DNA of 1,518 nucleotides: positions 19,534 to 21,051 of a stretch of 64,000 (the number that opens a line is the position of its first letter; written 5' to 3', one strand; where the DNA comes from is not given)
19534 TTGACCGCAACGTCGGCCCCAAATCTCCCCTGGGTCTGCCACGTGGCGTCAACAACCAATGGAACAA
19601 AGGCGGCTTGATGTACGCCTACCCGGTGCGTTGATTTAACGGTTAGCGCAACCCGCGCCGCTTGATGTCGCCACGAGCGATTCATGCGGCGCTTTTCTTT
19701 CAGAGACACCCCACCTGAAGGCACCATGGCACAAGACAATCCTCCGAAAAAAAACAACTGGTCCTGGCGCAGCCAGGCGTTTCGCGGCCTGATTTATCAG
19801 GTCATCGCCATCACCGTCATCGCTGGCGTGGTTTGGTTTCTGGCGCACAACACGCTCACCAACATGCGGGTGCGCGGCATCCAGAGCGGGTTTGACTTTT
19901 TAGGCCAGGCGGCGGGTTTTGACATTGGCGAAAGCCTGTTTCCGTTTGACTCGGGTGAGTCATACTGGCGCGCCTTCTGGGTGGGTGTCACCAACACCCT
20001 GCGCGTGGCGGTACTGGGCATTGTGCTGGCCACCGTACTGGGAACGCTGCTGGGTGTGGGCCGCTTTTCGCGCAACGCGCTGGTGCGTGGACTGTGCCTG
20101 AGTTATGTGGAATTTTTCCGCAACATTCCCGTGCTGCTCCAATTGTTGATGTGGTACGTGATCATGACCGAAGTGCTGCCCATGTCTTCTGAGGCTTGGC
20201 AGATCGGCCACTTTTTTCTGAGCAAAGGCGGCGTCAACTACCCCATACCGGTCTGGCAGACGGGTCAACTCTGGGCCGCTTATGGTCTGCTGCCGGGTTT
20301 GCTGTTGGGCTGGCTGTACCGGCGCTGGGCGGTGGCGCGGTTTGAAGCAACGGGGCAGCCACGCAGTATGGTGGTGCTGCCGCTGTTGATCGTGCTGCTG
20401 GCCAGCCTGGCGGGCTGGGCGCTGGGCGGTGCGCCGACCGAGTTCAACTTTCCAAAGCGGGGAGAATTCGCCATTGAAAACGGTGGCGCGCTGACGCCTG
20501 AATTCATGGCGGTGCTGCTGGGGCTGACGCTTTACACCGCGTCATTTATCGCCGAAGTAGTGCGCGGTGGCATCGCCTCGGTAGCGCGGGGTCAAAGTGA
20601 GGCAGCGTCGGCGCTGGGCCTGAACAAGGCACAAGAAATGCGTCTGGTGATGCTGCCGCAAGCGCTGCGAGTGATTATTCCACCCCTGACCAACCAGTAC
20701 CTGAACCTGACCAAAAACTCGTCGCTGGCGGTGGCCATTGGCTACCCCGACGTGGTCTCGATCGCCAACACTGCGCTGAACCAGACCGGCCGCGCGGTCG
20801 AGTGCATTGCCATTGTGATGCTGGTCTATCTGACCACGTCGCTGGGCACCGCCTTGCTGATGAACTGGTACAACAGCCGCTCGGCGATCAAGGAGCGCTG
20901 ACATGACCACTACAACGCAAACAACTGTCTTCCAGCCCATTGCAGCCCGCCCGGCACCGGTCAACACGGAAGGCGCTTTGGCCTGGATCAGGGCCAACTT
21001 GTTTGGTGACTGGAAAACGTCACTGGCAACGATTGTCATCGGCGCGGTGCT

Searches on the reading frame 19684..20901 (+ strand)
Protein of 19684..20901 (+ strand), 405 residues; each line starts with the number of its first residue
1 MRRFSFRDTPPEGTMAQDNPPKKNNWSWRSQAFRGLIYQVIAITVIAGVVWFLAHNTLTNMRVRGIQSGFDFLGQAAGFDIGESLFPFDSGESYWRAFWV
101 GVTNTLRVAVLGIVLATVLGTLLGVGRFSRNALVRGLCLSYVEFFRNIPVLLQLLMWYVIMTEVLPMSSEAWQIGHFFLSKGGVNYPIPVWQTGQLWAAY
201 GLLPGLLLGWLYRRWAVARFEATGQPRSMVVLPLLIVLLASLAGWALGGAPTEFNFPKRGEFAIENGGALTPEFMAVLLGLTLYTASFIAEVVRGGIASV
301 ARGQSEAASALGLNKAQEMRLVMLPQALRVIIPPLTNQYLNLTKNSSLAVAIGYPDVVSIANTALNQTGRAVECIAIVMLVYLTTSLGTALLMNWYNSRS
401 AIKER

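Call 75: find_encoding_contigs(protein=window:19684-20901:+, flank=10000, max_places=1)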
Protein window:19684-20901:+ (405 aa): 20 contigs read that carry it; 1 place shown.
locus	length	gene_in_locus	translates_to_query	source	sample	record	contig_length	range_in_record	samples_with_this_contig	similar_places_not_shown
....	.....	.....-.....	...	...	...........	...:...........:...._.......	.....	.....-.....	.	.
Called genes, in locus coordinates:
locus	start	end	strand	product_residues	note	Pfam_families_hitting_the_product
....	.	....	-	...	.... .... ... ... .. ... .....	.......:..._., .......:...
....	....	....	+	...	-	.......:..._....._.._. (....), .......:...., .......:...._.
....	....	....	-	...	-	-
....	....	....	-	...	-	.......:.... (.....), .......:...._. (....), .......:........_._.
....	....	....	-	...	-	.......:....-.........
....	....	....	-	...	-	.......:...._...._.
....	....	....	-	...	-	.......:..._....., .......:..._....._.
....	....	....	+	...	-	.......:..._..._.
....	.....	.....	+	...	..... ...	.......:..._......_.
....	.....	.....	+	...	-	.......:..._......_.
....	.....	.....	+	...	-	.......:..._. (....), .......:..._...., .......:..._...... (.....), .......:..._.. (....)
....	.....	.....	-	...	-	-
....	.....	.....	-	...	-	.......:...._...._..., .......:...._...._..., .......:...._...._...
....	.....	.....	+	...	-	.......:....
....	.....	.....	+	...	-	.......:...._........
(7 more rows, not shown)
